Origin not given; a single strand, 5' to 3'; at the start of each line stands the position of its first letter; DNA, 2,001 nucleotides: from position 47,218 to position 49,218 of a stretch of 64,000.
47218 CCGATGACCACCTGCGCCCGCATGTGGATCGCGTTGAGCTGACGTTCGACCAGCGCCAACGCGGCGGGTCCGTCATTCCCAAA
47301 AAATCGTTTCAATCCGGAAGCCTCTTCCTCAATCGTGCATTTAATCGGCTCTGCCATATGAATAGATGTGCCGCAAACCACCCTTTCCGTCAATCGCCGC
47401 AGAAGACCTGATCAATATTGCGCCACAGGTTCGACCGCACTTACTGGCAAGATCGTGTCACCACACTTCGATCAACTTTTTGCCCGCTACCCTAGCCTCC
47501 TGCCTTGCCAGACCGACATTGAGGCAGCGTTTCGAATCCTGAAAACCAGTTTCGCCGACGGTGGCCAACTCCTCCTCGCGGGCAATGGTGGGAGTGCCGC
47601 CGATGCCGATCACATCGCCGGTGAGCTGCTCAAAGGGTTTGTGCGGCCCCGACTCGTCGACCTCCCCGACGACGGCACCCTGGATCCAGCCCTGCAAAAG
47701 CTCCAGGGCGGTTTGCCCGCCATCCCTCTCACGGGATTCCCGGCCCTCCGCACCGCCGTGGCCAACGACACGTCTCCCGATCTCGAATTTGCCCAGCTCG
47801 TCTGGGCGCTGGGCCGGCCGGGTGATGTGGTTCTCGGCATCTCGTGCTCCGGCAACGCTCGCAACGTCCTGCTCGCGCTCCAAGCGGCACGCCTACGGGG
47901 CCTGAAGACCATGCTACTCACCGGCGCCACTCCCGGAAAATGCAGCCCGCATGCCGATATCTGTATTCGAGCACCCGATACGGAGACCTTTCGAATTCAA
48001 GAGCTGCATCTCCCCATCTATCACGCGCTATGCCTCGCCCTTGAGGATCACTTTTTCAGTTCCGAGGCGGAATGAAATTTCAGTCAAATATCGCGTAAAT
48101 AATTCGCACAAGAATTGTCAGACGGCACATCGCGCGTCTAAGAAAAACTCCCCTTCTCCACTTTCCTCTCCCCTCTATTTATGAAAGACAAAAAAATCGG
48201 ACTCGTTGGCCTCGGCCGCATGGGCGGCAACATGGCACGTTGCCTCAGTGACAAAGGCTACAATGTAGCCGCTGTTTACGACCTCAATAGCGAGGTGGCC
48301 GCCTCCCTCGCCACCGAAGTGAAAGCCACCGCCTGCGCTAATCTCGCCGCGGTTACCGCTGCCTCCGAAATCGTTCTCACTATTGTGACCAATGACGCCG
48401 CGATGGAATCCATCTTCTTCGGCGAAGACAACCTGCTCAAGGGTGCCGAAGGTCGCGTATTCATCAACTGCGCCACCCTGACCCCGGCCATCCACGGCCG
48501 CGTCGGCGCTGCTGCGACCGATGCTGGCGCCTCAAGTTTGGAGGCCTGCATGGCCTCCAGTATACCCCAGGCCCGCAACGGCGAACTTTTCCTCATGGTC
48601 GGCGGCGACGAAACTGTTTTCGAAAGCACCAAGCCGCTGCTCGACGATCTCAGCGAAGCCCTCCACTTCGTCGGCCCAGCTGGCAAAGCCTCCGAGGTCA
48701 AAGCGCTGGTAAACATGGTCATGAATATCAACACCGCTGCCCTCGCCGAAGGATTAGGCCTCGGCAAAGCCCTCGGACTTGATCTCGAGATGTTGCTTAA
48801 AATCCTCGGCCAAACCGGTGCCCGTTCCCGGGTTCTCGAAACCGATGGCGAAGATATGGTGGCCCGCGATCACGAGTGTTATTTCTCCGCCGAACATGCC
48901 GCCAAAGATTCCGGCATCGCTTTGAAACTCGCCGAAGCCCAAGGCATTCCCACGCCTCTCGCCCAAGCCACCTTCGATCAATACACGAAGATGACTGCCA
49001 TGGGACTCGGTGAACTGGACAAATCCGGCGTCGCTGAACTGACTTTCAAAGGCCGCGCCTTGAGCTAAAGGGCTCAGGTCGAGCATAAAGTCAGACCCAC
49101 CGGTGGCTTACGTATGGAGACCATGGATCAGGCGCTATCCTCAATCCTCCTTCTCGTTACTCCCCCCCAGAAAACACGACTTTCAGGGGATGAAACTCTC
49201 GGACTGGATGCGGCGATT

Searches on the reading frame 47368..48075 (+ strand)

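Call 62: search_protein_families(library=pfam, proteins=[window:47368-48075:+], max_evalue=0.000001)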
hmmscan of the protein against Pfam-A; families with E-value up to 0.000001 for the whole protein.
window:47368-48075:+ (235 aa): 2 families
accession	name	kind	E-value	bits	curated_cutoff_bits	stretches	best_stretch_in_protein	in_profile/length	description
PF13580.11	SIS_2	-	1.2e-12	48.5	27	0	49-92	19-62/138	SIS domain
PF01380.27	SIS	-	5.1e-07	30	25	0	135-207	37-109/131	SIS domain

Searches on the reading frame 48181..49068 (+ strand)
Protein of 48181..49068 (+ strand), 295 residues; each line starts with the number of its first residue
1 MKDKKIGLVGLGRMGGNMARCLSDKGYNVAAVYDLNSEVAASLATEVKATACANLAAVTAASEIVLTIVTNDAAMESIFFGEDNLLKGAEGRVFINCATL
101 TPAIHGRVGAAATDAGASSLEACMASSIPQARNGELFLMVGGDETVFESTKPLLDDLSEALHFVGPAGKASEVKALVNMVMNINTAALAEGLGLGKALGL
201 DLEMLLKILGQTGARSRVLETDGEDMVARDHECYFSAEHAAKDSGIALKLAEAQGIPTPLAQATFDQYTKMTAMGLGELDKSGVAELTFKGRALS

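Call 62: search_protein_families(library=pfam, proteins=[window:48181-49068:+], max_evalue=0.000001)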
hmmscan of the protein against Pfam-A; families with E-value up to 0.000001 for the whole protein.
window:48181-49068:+ (295 aa): 3 families
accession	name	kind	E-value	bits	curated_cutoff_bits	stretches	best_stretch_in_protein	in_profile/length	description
PF03446.21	NAD_binding_2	-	1.1e-29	104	21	1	5-162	1-157/161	NAD binding domain of 6-phosphogluconate dehydrogenase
PF14833.11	NAD_binding_11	-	1.1e-22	81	30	1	168-287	1-121/122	NAD-binding of NADP-dependent 3-hydroxyisobutyrate dehydrogenase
PF02826.25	2-Hacid_dh_C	-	4e-07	30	25.1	1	2-98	35-127/178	D-isomer specific 2-hydroxyacid dehydrogenase, NAD binding domain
